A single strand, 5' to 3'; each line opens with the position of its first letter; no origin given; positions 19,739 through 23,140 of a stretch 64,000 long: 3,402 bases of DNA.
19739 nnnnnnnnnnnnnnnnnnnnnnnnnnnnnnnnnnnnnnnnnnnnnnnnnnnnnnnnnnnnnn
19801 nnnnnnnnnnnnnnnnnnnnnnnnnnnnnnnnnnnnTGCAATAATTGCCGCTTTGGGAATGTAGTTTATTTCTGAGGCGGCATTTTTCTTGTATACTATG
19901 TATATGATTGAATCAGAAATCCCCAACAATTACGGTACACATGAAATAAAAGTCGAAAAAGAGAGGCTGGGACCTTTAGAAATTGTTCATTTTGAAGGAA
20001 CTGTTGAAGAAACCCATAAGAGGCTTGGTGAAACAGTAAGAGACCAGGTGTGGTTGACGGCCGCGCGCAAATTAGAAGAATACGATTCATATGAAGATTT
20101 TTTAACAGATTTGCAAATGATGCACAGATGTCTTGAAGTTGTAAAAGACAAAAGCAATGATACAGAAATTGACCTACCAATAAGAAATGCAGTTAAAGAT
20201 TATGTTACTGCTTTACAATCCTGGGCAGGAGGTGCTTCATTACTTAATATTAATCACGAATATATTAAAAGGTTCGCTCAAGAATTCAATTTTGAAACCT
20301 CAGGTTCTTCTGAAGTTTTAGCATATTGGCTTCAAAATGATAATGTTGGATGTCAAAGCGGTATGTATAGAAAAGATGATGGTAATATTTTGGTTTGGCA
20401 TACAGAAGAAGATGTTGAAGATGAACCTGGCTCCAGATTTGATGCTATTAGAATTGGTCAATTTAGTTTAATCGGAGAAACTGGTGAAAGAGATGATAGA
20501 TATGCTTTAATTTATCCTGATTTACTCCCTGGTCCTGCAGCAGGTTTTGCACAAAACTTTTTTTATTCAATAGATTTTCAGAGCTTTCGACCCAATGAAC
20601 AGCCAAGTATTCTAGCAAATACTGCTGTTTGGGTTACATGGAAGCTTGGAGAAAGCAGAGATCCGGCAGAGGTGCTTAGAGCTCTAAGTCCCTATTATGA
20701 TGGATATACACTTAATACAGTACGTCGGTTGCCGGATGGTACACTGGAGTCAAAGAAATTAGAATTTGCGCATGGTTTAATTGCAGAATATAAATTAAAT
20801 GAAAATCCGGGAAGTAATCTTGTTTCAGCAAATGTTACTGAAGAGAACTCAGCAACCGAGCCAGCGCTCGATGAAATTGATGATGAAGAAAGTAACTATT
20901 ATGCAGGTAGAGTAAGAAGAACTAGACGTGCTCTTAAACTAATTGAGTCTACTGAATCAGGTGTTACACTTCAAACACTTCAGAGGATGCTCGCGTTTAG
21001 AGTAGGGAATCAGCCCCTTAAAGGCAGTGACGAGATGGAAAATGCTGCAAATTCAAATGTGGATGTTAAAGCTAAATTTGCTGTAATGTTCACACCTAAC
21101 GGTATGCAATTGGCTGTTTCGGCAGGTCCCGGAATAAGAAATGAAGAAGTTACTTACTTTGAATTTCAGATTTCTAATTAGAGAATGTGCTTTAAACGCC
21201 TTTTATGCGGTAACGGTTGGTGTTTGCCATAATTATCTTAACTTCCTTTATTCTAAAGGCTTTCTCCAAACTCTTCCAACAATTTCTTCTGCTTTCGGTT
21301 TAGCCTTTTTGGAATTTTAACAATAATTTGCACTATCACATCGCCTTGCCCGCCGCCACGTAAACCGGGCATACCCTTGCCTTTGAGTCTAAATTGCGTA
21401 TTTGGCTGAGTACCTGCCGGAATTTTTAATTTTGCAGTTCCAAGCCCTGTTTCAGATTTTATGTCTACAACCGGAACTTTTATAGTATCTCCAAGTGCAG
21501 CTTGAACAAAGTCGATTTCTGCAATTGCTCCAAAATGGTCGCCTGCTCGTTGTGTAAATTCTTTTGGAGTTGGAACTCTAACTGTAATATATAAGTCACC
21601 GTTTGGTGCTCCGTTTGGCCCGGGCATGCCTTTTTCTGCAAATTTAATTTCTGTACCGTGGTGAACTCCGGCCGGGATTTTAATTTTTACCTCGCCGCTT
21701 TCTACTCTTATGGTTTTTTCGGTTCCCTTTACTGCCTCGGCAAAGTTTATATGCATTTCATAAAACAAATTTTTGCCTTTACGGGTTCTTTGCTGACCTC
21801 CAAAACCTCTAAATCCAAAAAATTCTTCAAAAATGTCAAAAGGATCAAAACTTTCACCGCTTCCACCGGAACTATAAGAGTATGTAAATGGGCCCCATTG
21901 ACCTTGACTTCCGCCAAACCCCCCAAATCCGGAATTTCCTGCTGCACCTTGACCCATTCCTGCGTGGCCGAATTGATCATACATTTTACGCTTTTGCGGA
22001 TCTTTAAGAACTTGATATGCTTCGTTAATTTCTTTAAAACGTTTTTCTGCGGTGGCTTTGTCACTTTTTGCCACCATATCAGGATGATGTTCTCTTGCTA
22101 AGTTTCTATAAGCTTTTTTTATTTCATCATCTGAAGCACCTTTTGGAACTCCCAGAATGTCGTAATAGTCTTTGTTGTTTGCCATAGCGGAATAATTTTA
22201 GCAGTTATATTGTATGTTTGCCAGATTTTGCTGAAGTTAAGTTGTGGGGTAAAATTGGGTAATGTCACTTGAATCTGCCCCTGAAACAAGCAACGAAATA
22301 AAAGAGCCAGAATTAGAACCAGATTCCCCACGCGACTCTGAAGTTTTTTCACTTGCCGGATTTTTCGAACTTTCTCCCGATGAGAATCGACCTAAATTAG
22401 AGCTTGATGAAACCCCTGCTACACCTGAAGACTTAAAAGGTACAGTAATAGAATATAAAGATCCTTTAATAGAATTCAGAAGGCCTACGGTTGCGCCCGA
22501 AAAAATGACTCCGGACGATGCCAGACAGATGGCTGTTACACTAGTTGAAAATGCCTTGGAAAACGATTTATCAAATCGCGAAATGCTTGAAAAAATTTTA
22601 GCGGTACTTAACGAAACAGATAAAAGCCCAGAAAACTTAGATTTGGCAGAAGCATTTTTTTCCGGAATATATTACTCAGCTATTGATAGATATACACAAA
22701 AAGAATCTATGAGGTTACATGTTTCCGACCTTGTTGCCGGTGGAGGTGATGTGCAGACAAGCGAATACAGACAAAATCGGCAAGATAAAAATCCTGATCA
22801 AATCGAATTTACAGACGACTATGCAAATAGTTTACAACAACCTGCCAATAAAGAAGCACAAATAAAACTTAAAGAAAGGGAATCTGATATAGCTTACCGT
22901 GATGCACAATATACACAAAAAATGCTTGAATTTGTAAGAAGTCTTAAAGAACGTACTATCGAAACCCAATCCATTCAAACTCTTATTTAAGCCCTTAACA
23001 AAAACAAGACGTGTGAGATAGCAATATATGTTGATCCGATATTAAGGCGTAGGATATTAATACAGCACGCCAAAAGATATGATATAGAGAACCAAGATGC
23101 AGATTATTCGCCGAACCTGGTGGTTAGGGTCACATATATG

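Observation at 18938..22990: Compositionally atypical three-gene cassette (plus a divergent acidic gene) inserted into the conserved nusA / dnaK-dnaJ neighbourhood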

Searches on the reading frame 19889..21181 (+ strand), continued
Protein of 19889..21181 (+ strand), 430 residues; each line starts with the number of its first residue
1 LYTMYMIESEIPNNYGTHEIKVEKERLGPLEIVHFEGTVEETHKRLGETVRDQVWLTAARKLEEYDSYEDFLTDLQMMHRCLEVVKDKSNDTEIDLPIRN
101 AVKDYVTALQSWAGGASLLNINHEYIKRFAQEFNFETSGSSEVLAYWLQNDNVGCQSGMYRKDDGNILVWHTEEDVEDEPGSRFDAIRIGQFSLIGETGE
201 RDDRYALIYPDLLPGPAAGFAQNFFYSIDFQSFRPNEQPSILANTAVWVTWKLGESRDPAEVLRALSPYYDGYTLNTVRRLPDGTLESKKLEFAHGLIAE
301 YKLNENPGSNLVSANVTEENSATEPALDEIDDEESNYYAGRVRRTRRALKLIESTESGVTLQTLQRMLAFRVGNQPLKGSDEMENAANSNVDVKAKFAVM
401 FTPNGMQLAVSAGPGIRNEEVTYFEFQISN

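Call 42: find_encoding_contigs(protein=P0004, flank=5000, max_places=2)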
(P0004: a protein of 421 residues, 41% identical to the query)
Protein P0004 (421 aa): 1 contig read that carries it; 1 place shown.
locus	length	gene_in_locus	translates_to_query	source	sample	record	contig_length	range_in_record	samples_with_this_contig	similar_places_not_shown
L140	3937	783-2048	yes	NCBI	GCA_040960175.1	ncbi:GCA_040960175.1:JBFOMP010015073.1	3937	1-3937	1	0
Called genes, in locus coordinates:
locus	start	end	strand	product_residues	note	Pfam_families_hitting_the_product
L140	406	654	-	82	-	-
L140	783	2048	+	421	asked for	-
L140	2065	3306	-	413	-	PF07690:MFS_1, PF00083:Sugar_tr, PF07690:MFS_1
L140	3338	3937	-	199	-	?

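Call 43: find_encoding_contigs(protein=P0005, flank=5000, max_places=2)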
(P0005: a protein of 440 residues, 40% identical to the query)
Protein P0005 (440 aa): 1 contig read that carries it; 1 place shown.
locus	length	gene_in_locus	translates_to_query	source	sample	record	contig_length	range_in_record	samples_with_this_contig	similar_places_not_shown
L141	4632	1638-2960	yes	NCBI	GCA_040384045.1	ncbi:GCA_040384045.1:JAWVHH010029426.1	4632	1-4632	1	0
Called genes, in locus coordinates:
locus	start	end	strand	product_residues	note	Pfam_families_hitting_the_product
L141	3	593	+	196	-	?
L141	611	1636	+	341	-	PF07478:Dala_Dala_lig_C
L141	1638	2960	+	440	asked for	-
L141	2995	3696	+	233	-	-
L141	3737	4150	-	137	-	PF08818:DUF1801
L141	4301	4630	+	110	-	?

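Call 44: find_encoding_contigs(protein=P0006, flank=6000, max_places=2)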
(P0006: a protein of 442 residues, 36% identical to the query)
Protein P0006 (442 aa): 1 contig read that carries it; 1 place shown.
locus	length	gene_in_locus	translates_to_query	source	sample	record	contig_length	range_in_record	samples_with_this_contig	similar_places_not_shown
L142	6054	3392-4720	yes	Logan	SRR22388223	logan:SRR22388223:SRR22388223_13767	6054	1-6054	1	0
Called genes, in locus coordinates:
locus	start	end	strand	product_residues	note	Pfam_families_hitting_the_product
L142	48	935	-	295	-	PF13529:Peptidase_C39_2 (faint)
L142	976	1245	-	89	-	-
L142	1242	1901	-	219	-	-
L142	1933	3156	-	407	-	PF00817:IMS, PF11799:IMS_C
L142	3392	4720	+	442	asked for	-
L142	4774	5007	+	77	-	-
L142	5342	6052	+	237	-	?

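Call 63: search_protein_representatives(alignment_id=A1)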
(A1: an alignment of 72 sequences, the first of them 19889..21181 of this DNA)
Query: 72 sequences, 404 profile positions. Proteins with E-value up to 0.001 (for the whole library): 262; up to 1e-10: 216; up to 1e-30: 155. The best 150 are listed.
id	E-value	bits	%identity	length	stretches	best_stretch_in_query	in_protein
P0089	2.0e-159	547.0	-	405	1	1-402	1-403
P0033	7.9e-152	522.0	-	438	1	8-400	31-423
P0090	1.3e-151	521.3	-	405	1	7-402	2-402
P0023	4.5e-149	512.9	-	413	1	6-402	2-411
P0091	7.5e-146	502.3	-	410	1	1-401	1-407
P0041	2.4e-145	500.7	-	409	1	6-402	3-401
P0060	1.5e-144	498.0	-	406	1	5-402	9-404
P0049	9.1e-143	492.2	-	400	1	5-400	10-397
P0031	1.8e-141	487.9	-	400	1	3-396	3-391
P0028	5.9e-140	482.9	-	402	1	1-402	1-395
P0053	3.0e-139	480.6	-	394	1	1-398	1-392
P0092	3.7e-139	480.3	-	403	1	9-401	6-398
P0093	1.2e-138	478.6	-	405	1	2-398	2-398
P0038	2.3e-138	477.7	-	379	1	15-392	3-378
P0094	2.3e-138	477.7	-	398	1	7-401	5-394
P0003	1.1e-135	468.8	-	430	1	5-402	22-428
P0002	2.1e-129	448.2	-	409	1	7-399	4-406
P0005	1.4e-120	419.1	-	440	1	5-401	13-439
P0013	3.3e-113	394.8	-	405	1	6-402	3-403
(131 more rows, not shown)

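Call 65: search_protein_families(library=pfam, alignment_id=A4, max_evalue=0.01)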
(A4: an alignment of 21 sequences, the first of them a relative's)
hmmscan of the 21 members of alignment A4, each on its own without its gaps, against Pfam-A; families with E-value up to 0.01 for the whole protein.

A. member 1, P0196 (578 aa): 0 families

B. families by the number of members that match (of 21 scanned): 2 families
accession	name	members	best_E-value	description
PF01262.27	AlaDh_PNT_C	1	0.0067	Alanine dehydrogenase/PNT, C-terminal domain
PF02259.29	FAT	1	0.0072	FAT domain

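Call 77: fold_search(model_id=the predicted structure, library=viral)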
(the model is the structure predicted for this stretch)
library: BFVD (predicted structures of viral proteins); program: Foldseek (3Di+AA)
matches with E <= 10: 662; with E <= 0.001: 2
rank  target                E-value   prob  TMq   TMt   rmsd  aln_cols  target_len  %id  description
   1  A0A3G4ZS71            1.6e-08  1.00  0.48  0.41   9.5       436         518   11  Linear amide C-N hydrolase [Edafosvirus sp.]
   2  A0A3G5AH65            7.2e-05  1.00  0.35  0.58   6.1       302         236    8  NRDE family protein [Satyrvirus sp.]
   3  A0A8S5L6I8            1.3e-03  0.99  0.29  0.34  10.6       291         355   12  Uncharacterized protein [Myoviridae sp. ctA4D8]
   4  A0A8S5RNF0            2.1e-03  0.33  0.11  0.17  19.8       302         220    8  SMODS-associating 2TM beta-strand rich effector domain-containing protein [virus sp. ctBS918]
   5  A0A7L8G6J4            6.9e-03  0.14  0.11  0.09  25.2       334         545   10  Portal protein [Rhizobium phage Palo]
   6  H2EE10                7.7e-03  0.11  0.10  0.10  20.6       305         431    8  Putative ubiquitin carboxyl-terminal hydrolase [Moumouvirus sp. 'Monve']
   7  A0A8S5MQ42            1.1e-02  0.12  0.08  0.09  23.4       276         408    7  Portal [Siphoviridae sp. ctu7G16]
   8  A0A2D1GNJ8            1.5e-02  0.16  0.14  0.15  22.5       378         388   10  (no name in the UniProt tables at hand)
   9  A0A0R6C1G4            3.4e-02  0.04  0.09  0.08  34.4       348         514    9  Glycoprotein [Zahedan rhabdovirus]
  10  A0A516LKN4            6.2e-02  0.09  0.12  0.15  17.6       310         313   11  (no name in the UniProt tables at hand)
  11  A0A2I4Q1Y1            7.3e-02  0.08  0.10  0.11  24.8       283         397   10  Collar protein [Escherichia phage K1E]
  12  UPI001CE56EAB         8.6e-02  0.47  0.17  0.32  10.3       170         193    8  (no name look-up for this kind of identifier)
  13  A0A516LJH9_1          9.1e-02  0.08  0.08  0.03  18.2       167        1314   10  (no name in the UniProt tables at hand)
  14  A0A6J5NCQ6            9.6e-02  0.06  0.13  0.09  24.0       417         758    9  Portal protein [uncultured Caudovirales phage]
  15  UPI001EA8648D         1.1e-01  0.07  0.07  0.12  20.7       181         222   12  (no name look-up for this kind of identifier)
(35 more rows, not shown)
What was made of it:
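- Fold matches to viral proteins are limited to generic giant-virus amidases (call 77).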

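Call 81: search_protein_families(library=pfam, proteins=[L001:4582-4887:+, L141:2995-3696:+, L045:4474-5958:+, L142:4774-5007:+, L003:9202-10191:-], max_evalue=0.1)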
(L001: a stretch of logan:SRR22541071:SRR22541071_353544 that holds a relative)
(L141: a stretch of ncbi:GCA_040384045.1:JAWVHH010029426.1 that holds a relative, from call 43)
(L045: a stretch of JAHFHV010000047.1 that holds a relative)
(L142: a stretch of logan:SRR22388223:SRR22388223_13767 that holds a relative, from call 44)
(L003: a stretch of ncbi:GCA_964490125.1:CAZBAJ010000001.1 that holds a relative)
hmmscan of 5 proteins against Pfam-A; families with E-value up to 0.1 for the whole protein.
L001:4582-4887:+ (101 aa): 0 families

L141:2995-3696:+ (233 aa): 0 families

L045:4474-5958:+ (494 aa): 0 families

L142:4774-5007:+ (77 aa): 0 families

L003:9202-10191:- (329 aa): 2 families
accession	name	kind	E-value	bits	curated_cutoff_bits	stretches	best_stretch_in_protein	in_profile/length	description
PF01966.28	HD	-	0.00029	21.5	22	1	50-103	1-59/116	HD domain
PF20680.3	DUF6817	-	0.024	15.2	25.2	1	48-79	15-46/85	Domain of unknown function (DUF6817)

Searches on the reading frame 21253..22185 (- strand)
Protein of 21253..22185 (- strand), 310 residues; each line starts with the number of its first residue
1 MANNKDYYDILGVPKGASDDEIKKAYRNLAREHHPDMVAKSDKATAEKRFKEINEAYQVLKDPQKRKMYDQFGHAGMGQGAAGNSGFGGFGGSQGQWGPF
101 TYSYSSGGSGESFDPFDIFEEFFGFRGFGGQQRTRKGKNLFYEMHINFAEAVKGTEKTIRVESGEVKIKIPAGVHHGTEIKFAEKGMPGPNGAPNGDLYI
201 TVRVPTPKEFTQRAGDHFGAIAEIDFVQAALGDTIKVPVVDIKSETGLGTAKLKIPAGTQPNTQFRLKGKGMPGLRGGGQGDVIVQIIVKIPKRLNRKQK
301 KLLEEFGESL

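Call 3: search_protein_families(library=pfam, proteins=[window:21253-22185:-], max_evalue=1)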
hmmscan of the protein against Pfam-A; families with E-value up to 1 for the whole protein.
window:21253-22185:- (310 aa): 3 families
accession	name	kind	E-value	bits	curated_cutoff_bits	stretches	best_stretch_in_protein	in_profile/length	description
PF01556.23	DnaJ_C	-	1.2e-41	142.7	26.6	2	142-292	3-152/152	DnaJ C terminal domain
PF00226.36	DnaJ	-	1e-27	96.4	27.8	1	6-70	1-63/63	DnaJ domain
PF13446.11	RPT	-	0.18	12.1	28.2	1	8-53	6-45/59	A repeated domain in UCH-protein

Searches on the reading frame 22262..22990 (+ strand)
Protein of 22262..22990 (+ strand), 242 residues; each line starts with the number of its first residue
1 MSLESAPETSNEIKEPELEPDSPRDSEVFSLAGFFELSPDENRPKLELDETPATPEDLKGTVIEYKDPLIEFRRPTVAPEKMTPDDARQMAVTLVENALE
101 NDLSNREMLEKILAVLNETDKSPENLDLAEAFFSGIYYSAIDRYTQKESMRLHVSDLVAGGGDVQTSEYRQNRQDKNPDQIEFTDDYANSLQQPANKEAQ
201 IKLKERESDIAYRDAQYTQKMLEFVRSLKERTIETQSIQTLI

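Call 3: search_protein_families(library=pfam, proteins=[window:22262-22990:+], max_evalue=1)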
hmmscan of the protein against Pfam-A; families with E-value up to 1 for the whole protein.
window:22262-22990:+ (242 aa): 1 family
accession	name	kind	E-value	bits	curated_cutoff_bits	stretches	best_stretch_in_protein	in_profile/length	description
PF20388.3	DUF6683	-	0.18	11.8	23.6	1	163-236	40-113/253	Family of unknown function (DUF6683)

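Call 7: search_protein_families(library=ncbifam, proteins=[window:22262-22990:+], max_evalue=1)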
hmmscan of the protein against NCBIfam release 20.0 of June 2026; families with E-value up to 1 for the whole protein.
window:22262-22990:+ (242 aa): 0 families

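Call 8: search_protein_families(library=padloc, proteins=[window:22262-22990:+], max_evalue=1)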
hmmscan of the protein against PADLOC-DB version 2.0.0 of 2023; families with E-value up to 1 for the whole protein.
window:22262-22990:+ (242 aa): 0 families

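Call 9: search_protein_families(library=phrogs, proteins=[window:22262-22990:+], max_evalue=1)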
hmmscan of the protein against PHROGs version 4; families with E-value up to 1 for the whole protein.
window:22262-22990:+ (242 aa): 2 families
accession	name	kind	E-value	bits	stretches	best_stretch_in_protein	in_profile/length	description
phrog_16179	-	unknown function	0.11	13.6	1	142-223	6-84/237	-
phrog_27774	-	unknown function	0.2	12.8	0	94-112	11-29/67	-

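Call 55: find_homologous_proteins(query=window:22262-22990:+, max_evalue=0.01)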
Query window:22262-22990:+ (242 aa): 1 proteins with E <= 0.01 among 561 candidates.
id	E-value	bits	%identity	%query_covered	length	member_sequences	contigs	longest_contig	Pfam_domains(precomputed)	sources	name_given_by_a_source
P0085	1.4e-149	514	100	100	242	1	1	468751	-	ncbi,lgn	-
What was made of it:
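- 22262..22990 (+): Gene D: 242 aa, acidic (pI 4.4, 21% Asp+Glu), an orphan. It lies between dnaJ and dnaK. It is a separate insertion and is not linked to A-C. Only a self hit (call 55).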
